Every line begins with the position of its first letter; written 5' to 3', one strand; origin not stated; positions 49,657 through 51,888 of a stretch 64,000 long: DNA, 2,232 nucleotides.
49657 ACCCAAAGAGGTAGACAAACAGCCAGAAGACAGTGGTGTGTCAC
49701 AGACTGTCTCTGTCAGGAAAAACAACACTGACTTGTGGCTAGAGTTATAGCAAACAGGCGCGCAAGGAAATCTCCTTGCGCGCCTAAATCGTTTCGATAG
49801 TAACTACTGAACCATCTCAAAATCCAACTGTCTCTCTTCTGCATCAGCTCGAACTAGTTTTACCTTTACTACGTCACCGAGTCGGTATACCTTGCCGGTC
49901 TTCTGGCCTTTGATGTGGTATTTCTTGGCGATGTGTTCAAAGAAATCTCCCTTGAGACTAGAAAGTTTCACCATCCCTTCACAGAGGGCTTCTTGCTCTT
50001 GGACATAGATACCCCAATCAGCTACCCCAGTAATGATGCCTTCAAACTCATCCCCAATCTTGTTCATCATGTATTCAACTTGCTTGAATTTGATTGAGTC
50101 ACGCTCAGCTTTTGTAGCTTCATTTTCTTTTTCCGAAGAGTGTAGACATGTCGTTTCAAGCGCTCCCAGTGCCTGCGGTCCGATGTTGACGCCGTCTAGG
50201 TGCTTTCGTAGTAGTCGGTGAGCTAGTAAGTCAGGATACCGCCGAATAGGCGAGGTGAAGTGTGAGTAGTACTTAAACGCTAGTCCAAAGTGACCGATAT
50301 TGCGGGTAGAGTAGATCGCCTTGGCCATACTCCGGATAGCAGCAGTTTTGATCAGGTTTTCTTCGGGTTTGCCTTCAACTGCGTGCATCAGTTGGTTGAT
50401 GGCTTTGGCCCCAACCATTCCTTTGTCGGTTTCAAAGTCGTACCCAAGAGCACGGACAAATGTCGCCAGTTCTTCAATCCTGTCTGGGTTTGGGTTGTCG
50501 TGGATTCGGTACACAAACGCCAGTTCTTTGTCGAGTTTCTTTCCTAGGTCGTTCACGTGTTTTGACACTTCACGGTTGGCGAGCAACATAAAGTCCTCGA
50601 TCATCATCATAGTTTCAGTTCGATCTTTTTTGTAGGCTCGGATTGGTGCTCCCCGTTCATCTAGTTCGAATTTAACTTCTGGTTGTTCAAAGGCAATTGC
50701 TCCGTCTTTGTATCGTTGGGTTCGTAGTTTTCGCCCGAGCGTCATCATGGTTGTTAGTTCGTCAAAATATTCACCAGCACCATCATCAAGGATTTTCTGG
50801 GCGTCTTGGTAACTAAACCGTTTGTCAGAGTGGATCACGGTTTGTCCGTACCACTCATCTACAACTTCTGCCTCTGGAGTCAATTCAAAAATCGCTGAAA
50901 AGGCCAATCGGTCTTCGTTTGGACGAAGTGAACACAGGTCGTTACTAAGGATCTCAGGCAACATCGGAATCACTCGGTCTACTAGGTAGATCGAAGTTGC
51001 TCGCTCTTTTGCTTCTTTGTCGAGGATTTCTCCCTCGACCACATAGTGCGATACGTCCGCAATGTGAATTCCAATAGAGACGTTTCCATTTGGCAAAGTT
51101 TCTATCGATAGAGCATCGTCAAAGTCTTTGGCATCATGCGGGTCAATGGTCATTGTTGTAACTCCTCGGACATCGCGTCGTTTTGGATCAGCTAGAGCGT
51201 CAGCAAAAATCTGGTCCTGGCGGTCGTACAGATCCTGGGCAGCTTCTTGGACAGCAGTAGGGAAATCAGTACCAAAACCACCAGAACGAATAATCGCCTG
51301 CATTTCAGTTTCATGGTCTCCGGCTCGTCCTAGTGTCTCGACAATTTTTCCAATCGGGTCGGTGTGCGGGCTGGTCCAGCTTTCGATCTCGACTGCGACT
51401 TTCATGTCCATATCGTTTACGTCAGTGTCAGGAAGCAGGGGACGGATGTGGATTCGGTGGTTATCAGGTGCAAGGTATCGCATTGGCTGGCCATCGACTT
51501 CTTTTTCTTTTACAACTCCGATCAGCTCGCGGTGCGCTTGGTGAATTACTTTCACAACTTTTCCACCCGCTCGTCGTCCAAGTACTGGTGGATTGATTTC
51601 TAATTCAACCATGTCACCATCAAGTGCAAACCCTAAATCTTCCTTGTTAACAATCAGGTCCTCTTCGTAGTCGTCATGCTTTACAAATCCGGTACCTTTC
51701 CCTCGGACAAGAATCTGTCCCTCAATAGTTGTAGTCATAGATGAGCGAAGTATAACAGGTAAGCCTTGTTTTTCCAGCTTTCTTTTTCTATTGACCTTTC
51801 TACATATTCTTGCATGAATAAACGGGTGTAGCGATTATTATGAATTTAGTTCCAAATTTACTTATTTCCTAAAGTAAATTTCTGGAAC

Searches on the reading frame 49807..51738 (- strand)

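Call 67: search_protein_families(library=pfam, proteins=[window:49807-51738:-], max_evalue=0.001)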
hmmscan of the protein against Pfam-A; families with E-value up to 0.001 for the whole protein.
window:49807-51738:- (644 aa): 6 families
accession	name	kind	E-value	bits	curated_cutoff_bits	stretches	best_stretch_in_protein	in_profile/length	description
PF00773.25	RNB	-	4.6e-104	348.6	29.3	1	187-515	1-325/326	RNB domain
PF17876.7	CSD2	-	7.6e-18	64.8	26.2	1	88-160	1-74/74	Cold shock domain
PF17849.7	OB_Dis3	-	1.8e-08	34.8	22.8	1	110-150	33-73/77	Dis3-like cold-shock domain 2 (CSD2)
PF00575.29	S1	-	1.9e-07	31.8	22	1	560-641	3-72/74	S1 RNA binding domain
PF08206.17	OB_RNB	-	5.2e-06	26.5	24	1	13-64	7-58/58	Ribonuclease B OB domain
PF18614.7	RNase_II_C_S1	-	0.00029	21.1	26.6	0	619-643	35-59/59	RNase II-type exonuclease C-terminal S1 domain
